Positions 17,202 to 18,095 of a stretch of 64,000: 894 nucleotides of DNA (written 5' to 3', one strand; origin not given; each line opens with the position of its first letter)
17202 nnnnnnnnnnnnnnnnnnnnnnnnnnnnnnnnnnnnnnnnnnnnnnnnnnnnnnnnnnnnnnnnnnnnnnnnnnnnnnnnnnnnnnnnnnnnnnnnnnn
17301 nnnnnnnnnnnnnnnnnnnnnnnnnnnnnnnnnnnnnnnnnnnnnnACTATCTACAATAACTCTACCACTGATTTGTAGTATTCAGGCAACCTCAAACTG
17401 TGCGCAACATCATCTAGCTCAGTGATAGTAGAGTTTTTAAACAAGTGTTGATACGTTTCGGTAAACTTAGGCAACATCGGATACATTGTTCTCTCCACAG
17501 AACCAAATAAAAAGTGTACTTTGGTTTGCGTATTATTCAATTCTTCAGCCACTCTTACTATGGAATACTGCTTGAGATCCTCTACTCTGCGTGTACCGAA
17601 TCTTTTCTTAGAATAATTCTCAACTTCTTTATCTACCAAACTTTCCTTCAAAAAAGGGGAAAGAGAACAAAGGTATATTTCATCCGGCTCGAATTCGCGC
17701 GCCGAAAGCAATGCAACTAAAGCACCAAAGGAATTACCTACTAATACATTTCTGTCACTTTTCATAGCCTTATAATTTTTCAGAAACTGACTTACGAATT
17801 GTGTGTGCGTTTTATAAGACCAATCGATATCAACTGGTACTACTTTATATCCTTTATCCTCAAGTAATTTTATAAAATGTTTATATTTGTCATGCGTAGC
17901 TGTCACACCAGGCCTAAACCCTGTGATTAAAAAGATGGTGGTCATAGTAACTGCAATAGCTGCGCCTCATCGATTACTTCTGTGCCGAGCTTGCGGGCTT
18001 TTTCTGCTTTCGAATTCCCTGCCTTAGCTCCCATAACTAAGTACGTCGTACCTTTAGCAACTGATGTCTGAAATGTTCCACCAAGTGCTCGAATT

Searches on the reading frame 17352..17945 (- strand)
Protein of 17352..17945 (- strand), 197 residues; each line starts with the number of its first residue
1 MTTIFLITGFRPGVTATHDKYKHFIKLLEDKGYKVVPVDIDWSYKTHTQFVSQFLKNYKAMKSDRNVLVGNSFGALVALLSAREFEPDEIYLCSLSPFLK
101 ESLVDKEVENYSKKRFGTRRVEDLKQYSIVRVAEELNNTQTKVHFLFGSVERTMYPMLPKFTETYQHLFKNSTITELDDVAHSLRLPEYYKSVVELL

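Call 45: search_protein_families(library=pfam, proteins=[window:17352-17945:-])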
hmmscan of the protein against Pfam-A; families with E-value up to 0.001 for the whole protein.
window:17352-17945:- (197 aa): 1 family
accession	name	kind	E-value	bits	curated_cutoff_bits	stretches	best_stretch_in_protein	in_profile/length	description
PF00756.26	Esterase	-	0.00023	21.4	22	1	46-152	97-195/251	Putative esterase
